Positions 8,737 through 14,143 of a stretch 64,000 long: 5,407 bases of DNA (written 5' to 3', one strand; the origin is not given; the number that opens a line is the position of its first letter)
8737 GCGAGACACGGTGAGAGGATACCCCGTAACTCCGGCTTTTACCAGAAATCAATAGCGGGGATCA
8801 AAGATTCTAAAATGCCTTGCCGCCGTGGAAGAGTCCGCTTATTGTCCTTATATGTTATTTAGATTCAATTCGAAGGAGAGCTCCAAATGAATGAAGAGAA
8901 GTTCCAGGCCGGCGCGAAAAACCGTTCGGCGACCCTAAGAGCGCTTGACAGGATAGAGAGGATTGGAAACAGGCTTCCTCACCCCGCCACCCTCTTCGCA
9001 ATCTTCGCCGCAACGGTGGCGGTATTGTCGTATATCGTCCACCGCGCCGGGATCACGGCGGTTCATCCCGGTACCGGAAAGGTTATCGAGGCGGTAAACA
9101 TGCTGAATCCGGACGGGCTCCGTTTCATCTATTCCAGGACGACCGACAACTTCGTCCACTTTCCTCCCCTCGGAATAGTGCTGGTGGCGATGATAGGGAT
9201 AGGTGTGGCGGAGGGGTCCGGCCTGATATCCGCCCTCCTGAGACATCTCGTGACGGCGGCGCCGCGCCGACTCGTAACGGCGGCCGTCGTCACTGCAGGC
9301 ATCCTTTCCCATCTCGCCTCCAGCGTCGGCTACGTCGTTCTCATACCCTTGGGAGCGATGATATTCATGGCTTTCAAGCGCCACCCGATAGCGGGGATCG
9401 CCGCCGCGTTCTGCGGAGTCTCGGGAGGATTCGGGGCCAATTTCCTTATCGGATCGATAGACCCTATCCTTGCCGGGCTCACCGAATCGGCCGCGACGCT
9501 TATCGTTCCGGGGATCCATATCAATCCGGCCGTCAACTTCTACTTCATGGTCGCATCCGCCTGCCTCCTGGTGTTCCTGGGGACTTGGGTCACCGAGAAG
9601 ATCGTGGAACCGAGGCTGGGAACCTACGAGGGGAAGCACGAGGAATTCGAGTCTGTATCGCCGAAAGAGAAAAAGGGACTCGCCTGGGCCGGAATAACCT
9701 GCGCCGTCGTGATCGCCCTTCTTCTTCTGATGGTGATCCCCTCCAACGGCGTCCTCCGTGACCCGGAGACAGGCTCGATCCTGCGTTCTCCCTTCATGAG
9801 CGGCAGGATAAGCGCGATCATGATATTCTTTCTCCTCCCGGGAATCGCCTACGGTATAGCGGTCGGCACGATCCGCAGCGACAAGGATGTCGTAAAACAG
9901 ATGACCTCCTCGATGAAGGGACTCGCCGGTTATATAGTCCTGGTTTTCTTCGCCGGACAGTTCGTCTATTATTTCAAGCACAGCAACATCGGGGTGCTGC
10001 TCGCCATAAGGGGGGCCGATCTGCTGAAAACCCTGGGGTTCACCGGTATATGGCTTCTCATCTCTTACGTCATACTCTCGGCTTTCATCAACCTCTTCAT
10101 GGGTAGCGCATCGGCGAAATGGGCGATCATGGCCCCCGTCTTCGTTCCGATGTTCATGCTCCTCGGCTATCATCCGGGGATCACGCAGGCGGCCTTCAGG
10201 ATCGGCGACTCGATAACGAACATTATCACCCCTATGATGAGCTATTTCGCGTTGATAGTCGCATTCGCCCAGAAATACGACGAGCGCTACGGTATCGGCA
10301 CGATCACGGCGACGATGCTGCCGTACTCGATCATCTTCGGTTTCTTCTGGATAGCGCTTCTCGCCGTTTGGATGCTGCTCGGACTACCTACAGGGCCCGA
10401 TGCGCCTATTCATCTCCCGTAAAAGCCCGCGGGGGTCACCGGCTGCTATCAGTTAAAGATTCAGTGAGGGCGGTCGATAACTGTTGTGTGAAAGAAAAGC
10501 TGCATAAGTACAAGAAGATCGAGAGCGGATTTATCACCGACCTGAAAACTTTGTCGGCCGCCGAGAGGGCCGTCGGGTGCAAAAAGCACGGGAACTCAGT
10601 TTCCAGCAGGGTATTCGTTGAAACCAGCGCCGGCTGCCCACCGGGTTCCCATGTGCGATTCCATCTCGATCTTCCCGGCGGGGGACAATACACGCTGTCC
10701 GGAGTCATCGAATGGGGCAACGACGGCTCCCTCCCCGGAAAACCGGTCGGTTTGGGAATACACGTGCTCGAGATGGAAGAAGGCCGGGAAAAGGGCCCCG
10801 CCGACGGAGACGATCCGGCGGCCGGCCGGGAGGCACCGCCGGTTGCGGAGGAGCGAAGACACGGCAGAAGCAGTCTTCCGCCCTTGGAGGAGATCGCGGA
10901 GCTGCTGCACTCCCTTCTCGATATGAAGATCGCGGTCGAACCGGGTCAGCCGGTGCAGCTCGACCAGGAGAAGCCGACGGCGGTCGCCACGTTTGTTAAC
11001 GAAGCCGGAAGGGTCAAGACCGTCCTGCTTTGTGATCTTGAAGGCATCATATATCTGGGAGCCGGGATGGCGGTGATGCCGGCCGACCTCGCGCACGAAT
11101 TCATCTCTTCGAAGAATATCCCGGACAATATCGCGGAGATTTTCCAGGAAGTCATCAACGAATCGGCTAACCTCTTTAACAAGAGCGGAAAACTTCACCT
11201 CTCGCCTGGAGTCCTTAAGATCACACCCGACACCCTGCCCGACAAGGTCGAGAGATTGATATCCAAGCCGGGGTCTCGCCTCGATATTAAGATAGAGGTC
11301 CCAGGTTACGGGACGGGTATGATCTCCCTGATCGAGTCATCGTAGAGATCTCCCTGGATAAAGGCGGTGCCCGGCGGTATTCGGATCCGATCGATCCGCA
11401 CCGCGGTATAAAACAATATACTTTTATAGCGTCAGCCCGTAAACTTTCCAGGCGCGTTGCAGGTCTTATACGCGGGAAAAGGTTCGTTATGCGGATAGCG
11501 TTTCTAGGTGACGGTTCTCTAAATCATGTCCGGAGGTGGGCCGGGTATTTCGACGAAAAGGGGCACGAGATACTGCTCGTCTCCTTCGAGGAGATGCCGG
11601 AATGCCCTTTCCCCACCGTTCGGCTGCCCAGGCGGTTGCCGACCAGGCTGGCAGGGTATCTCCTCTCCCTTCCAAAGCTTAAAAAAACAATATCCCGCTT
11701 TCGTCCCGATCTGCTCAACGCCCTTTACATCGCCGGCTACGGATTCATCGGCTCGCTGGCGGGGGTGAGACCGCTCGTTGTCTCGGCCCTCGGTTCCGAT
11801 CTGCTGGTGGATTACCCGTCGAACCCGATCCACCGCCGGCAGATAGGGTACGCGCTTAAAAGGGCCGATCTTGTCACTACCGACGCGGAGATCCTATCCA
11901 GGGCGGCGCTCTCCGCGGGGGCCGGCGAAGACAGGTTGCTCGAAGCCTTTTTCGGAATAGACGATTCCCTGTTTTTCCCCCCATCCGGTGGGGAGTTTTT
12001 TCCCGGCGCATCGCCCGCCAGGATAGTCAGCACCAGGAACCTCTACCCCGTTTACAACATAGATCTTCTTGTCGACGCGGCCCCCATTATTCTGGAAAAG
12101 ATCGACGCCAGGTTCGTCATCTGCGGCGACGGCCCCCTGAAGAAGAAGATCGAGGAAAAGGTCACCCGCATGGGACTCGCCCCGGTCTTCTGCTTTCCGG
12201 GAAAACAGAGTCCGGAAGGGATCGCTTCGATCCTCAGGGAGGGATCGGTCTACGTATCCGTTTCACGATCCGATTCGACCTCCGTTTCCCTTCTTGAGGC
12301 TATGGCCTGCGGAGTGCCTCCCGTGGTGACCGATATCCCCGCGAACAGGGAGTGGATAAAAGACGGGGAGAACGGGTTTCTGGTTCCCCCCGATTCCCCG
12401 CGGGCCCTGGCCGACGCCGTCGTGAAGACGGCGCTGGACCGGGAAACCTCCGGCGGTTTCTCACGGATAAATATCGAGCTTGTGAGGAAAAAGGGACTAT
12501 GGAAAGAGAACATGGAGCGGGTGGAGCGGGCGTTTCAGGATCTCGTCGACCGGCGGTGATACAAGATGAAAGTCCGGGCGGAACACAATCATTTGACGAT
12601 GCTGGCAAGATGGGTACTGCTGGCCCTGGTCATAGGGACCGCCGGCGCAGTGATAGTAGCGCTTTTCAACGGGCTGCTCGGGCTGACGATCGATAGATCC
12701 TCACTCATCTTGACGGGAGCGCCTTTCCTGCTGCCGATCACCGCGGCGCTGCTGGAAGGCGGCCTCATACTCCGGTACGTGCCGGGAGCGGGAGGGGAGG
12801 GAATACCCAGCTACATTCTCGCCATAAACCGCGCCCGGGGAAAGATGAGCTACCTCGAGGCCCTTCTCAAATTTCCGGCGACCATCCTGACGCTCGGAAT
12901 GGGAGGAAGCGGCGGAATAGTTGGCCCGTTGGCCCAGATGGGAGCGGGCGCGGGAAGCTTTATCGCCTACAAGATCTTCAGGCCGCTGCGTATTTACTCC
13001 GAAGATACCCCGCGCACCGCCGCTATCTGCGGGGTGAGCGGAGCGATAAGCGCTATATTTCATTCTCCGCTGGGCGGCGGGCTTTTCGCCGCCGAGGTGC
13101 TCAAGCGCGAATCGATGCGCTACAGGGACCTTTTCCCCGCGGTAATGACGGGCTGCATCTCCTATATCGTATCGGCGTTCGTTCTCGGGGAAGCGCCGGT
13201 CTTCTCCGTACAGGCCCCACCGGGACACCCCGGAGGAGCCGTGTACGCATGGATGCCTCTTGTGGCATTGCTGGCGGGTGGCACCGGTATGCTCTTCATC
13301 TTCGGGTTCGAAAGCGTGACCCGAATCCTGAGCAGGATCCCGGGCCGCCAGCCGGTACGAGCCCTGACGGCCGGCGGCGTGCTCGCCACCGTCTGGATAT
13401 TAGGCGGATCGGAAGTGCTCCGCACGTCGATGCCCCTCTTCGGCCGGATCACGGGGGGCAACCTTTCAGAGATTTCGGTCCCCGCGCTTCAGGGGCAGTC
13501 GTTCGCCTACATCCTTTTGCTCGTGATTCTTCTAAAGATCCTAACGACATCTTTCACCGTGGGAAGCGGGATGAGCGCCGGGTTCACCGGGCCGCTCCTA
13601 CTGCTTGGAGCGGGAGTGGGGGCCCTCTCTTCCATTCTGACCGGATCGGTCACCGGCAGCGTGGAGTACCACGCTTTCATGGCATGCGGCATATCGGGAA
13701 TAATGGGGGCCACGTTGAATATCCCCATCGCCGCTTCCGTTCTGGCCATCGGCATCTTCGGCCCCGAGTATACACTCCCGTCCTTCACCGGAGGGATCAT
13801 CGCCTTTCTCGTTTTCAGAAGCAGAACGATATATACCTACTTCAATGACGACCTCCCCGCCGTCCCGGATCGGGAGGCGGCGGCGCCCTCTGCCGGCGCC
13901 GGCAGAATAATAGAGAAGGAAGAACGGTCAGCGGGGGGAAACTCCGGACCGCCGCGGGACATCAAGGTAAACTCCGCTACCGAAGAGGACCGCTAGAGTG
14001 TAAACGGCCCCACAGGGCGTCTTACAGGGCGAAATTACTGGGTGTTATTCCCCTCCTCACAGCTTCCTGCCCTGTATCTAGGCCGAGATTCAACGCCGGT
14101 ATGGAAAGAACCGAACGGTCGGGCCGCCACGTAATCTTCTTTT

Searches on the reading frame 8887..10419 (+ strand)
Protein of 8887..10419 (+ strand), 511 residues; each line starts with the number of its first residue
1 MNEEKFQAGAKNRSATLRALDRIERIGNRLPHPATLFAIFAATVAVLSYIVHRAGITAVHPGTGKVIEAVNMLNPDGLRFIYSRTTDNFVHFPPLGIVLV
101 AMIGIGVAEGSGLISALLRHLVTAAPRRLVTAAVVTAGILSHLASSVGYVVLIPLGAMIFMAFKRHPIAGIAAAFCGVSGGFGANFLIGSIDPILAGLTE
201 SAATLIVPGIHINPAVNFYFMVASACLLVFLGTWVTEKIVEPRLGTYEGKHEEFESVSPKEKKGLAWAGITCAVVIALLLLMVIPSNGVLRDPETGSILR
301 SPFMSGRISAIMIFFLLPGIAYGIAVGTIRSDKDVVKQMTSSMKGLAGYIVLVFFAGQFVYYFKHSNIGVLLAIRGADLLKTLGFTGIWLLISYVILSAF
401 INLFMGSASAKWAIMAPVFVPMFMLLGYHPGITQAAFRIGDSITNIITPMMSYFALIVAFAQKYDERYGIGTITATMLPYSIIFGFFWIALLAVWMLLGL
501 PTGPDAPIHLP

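Call 42: search_protein_families(library=pfam, proteins=[window:8887-10419:+], max_evalue=0.001)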
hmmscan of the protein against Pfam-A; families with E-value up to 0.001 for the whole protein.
window:8887-10419:+ (511 aa): 4 families
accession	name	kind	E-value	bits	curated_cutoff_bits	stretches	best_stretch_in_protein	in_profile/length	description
PF03806.19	ABG_transport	-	1.4e-198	660.6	27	1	19-509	2-501/502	AbgT putative transporter family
PF02667.20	SCFA_trans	-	1.6e-06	27.8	27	1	336-465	301-430/453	Short chain fatty acid transporter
PF03553.21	Na_H_antiporter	-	1e-05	25.4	23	1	253-430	73-240/303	Na+/H+ antiporter family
PF03606.21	DcuC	-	3.2e-05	23.1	23.1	1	221-454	202-423/461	C4-dicarboxylate anaerobic carrier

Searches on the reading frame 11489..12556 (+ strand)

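Call 42: search_protein_families(library=pfam, proteins=[window:11489-12556:+], max_evalue=0.001)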
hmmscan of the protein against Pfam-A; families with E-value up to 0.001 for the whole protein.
window:11489-12556:+ (356 aa): 5 families
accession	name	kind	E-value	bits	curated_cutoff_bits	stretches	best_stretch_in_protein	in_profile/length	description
PF00534.26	Glycos_transf_1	-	2.7e-31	108.8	26.4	1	178-320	17-161/172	Glycosyl transferases group 1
PF13692.12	Glyco_trans_1_4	-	3.5e-31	108.8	27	1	179-314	4-139/142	Glycosyl transferases group 1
PF13477.12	Glyco_trans_4_2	-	6.4e-18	65.7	23.4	1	2-132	1-138/139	Glycosyl transferase 4-like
PF13579.12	Glyco_trans_4_4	-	5.2e-07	30.6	29.7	1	10-149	3-151/158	Glycosyl transferase 4-like domain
PF13439.12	Glyco_transf_4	-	8.9e-07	29.5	28.5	1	9-131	3-139/170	Glycosyltransferase Family 4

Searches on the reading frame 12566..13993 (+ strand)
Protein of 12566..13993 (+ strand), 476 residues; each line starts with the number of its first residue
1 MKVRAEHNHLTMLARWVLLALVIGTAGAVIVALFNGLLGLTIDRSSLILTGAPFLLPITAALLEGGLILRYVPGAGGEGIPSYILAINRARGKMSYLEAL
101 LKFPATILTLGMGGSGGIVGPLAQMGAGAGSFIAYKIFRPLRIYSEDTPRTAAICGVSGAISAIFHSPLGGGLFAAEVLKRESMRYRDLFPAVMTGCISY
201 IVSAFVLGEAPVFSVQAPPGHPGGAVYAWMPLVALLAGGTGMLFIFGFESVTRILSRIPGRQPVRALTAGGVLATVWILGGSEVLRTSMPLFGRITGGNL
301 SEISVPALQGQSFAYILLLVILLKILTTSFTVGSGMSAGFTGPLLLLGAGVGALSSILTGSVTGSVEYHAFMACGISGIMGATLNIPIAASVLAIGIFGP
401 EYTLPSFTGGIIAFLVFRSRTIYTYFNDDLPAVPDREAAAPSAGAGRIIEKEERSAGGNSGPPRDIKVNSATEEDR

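Call 42: search_protein_families(library=pfam, proteins=[window:12566-13993:+], max_evalue=0.001)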
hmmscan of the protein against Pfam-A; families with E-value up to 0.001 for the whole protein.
window:12566-13993:+ (476 aa): 1 family
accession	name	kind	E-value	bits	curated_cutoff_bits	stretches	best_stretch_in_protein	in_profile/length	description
PF00654.25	Voltage_CLC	-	1e-52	179.9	24.8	1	62-417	3-345/346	Voltage gated chloride channel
